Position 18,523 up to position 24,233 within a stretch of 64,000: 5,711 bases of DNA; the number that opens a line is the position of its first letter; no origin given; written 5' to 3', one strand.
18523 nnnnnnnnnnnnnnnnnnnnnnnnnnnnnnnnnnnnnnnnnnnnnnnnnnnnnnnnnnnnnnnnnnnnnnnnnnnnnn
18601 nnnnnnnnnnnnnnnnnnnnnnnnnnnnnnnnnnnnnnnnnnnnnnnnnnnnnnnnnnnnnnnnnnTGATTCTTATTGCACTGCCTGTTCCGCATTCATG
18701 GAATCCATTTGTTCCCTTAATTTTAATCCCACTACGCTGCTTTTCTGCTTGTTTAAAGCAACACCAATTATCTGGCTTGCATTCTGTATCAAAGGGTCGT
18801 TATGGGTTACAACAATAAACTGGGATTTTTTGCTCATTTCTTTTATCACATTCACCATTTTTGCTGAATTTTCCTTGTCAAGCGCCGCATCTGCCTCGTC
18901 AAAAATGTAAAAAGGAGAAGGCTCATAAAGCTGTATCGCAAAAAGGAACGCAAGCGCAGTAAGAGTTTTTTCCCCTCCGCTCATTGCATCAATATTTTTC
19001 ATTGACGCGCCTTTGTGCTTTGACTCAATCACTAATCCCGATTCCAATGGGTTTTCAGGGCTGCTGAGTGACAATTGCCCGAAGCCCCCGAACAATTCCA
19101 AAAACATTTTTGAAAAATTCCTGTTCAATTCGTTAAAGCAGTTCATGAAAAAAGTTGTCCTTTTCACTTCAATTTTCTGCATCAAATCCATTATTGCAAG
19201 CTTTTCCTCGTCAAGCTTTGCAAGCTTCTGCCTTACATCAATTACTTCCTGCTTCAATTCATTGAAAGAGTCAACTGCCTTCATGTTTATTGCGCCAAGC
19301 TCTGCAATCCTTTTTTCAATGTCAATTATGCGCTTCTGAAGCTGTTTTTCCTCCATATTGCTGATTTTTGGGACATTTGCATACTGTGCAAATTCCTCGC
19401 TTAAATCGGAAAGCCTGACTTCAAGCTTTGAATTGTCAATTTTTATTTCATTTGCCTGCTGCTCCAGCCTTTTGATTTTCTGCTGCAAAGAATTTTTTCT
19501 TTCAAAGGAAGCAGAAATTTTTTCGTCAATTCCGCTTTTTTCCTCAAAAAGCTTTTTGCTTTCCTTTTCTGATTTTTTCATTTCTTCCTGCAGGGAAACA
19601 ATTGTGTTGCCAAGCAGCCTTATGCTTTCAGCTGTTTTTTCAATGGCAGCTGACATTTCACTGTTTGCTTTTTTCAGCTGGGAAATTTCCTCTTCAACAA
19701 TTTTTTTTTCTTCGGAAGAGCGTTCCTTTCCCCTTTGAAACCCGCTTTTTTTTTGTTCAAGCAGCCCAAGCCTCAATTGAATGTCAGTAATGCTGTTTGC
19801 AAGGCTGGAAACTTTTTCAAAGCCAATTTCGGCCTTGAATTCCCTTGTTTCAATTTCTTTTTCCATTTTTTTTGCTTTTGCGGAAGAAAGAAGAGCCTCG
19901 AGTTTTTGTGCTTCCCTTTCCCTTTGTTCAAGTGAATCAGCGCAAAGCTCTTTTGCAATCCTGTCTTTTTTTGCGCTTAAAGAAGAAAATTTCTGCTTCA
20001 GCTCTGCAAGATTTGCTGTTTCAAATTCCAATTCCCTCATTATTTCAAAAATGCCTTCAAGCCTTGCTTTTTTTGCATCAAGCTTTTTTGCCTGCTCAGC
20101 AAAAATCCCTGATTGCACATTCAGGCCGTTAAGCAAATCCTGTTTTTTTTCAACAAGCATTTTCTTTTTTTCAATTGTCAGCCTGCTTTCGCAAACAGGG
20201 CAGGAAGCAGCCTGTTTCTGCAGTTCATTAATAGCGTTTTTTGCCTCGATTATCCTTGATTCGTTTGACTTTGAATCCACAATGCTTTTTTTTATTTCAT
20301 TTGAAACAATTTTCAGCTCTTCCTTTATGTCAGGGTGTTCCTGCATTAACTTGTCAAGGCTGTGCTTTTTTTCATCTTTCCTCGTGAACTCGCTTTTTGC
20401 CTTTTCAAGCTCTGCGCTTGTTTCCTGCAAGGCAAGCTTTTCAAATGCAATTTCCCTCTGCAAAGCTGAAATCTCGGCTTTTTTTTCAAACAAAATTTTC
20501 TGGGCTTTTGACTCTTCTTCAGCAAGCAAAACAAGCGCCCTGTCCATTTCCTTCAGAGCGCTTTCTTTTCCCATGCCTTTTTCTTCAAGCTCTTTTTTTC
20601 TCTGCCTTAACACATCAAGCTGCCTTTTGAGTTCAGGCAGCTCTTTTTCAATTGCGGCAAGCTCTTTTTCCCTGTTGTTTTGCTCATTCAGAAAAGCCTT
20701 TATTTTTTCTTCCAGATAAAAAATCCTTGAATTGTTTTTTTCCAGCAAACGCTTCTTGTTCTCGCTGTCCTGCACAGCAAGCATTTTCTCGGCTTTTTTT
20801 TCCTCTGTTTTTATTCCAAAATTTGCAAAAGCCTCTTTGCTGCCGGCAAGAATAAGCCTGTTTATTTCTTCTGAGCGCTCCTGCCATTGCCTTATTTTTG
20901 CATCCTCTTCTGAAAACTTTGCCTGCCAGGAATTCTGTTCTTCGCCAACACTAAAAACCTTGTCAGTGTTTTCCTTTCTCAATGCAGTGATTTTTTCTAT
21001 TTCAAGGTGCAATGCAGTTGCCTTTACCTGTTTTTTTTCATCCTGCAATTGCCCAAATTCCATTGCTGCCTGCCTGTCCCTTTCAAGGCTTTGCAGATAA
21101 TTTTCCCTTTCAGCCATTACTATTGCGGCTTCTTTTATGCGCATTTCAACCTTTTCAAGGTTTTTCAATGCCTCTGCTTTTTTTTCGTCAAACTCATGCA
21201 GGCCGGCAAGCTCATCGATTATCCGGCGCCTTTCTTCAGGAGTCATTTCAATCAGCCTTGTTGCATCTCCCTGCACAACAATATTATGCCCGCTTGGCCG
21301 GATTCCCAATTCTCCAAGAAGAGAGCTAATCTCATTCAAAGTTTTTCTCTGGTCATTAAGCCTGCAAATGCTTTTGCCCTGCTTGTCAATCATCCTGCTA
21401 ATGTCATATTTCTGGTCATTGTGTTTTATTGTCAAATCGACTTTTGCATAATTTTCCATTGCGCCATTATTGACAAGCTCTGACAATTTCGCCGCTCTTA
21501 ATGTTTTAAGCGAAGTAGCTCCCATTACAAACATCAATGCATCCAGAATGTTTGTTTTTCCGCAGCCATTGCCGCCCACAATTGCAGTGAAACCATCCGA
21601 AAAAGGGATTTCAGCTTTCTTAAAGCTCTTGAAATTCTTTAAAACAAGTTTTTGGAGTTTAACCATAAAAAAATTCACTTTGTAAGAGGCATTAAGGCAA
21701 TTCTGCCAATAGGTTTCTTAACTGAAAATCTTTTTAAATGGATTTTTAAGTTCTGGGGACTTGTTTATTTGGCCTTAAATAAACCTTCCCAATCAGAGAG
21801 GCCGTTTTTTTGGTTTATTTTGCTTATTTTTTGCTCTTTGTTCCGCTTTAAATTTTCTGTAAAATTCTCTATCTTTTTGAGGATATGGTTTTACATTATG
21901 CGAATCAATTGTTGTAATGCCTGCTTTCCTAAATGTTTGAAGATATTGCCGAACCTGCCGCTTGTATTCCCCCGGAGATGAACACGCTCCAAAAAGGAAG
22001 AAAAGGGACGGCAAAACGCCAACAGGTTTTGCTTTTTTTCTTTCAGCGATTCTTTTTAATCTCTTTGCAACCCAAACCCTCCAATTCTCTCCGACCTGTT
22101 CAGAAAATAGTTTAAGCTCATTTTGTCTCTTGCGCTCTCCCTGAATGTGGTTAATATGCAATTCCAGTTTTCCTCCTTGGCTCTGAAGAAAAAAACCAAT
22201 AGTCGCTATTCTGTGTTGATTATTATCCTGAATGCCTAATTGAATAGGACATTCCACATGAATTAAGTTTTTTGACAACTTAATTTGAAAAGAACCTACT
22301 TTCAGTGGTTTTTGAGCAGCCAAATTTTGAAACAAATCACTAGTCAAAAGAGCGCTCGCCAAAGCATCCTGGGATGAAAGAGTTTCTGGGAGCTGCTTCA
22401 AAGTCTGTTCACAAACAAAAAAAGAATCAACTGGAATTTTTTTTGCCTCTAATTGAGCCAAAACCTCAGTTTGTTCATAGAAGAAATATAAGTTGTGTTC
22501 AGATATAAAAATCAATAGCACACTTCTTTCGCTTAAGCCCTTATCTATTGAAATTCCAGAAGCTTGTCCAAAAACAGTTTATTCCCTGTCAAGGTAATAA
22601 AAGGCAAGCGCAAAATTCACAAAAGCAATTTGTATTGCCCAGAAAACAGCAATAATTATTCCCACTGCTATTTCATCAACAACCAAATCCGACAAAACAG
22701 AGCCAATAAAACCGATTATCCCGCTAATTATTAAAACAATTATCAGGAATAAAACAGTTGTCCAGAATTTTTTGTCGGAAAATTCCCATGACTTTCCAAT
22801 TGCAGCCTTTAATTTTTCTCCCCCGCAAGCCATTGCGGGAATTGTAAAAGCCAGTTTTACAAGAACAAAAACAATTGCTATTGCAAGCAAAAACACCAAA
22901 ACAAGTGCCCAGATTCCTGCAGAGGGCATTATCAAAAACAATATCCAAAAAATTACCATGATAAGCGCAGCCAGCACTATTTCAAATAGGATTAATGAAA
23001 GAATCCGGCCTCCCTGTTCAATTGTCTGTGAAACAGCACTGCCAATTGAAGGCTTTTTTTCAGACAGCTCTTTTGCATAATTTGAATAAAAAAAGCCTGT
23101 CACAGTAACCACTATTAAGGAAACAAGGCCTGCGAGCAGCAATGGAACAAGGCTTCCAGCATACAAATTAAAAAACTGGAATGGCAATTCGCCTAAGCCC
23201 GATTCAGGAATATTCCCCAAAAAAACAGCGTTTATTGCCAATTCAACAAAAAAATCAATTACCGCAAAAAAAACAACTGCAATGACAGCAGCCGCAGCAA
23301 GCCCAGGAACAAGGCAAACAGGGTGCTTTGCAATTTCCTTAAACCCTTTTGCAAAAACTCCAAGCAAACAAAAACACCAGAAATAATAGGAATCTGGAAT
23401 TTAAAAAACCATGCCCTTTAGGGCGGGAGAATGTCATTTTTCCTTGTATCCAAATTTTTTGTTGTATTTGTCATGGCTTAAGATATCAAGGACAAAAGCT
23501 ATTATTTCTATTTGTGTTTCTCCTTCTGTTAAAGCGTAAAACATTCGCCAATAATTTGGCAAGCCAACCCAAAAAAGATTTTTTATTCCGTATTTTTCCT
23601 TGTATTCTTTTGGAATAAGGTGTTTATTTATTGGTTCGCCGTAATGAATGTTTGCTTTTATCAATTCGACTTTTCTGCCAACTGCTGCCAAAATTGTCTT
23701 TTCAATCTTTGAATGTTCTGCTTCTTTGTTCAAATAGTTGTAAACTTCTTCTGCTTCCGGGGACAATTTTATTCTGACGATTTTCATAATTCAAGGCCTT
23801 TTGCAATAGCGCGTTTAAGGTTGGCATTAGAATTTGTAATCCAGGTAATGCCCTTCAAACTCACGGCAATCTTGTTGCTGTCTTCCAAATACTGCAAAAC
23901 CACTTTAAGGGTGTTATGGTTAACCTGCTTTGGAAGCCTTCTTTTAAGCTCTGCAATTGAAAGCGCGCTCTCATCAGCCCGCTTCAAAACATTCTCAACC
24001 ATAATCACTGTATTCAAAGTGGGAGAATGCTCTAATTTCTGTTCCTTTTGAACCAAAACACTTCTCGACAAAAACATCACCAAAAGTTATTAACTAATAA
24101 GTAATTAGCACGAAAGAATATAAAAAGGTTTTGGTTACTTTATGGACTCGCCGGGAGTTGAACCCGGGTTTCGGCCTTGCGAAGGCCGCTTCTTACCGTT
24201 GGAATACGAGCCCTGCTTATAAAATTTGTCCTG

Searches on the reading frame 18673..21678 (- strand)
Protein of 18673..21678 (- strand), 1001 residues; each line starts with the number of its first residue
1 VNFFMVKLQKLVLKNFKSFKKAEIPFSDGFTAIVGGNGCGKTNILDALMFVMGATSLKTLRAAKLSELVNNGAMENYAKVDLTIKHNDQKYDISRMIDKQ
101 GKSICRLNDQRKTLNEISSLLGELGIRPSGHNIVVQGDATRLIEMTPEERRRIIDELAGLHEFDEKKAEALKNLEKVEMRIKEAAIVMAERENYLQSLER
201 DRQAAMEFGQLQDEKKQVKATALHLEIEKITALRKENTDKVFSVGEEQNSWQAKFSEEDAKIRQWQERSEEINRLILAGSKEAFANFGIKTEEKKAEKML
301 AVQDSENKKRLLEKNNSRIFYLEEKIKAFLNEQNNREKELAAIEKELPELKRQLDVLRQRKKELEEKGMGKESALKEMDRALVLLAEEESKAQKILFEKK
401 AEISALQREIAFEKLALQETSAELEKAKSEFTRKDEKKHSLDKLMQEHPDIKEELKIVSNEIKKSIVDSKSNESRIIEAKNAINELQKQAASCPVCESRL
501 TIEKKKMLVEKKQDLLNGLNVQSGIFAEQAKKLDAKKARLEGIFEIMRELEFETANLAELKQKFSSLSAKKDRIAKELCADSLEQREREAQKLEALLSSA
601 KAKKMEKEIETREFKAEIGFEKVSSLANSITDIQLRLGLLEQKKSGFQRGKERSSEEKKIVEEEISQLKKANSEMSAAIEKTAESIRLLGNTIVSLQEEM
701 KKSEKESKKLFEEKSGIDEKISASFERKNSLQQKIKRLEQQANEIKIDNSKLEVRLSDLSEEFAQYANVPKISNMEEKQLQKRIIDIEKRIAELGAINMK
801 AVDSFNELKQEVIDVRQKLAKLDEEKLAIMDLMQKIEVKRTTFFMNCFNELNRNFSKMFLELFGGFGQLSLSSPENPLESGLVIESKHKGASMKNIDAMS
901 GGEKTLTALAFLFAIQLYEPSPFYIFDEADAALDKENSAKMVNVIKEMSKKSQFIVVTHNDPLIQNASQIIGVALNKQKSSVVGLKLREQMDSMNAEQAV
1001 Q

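Call 9: search_protein_families(library=pfam, proteins=[window:18673-21678:-], max_evalue=0.001)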
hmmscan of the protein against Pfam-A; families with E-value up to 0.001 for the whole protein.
window:18673-21678:- (1001 aa): 5 families
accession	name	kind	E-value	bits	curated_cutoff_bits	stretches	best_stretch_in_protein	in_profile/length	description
PF02463.25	SMC_N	-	4.1e-48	164.1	40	1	8-979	2-217/220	RecF/RecN/SMC N terminal domain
PF13476.12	AAA_23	-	6.8e-20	73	27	1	10-230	1-196/201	AAA domain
PF13175.12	AAA_15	-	4.5e-17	63.2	32.1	1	7-355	2-261/374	AAA ATPase domain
PF13304.12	AAA_21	-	1.4e-08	35.6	27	1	30-51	1-22/304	AAA domain, putative AbiEii toxin, Type IV TA system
PF13555.12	AAA_29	-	1e-07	32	27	1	8-56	1-50/61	P-loop containing region of AAA domain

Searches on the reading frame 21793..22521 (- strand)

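Call 9: search_protein_families(library=pfam, proteins=[window:21793-22521:-], max_evalue=0.001)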
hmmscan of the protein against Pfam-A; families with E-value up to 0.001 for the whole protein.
window:21793-22521:- (242 aa): 0 families

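Call 33: search_protein_families(library=pfam, proteins=[window:21793-22521:-], max_evalue=10)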
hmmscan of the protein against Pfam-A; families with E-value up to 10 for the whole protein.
window:21793-22521:- (242 aa): 2 families
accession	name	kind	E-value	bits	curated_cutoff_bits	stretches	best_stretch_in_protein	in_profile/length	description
PF04393.18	DUF535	-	0.001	18.9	27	1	46-134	66-163/281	Protein of unknown function (DUF535)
PF06485.17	Tab2-like_N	-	0.13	12.7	25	1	34-113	22-101/103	RNA-binding protein Tab2/Atab2 N terminal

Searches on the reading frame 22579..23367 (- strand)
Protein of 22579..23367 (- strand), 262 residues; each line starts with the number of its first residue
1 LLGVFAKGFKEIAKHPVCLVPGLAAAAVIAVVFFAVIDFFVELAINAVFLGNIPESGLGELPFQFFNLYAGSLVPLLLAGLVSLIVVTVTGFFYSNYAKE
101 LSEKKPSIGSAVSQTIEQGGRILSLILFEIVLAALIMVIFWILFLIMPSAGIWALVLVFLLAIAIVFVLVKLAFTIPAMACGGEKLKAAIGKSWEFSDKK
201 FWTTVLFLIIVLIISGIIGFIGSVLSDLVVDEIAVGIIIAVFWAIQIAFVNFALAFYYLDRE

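Call 9: search_protein_families(library=pfam, proteins=[window:22579-23367:-], max_evalue=0.001)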
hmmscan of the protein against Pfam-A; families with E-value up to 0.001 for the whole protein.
window:22579-23367:- (262 aa): 1 family
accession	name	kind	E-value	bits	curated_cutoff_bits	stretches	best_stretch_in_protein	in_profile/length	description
PF10110.14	GPDPase_memb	-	5.9e-07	28.9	29.6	1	152-232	162-246/321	Membrane domain of glycerophosphoryl diester phosphodiesterase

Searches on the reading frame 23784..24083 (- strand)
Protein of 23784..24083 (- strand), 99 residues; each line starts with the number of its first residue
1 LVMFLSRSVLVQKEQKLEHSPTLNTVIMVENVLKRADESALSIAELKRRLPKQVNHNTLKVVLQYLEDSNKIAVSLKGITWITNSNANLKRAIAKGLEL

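Call 9: search_protein_families(library=pfam, proteins=[window:23784-24083:-], max_evalue=0.001)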
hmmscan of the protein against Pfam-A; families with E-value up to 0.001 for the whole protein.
window:23784-24083:- (99 aa): 0 families

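Call 33: search_protein_families(library=pfam, proteins=[window:23784-24083:-], max_evalue=10)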
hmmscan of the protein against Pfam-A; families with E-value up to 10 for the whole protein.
window:23784-24083:- (99 aa): 3 families
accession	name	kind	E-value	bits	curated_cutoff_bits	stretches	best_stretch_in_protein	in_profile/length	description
PF09106.17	SelB-wing_2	-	0.0095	16.4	22.3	1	43-74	19-50/57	Elongation factor SelB, winged helix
PF08641.17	Mis14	-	0.015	16.1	24.9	1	28-71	41-84/133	Kinetochore protein Mis14 like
PF03962.21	Mnd1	-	0.16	12.7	23.5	1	40-74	11-47/60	Mnd1 HTH domain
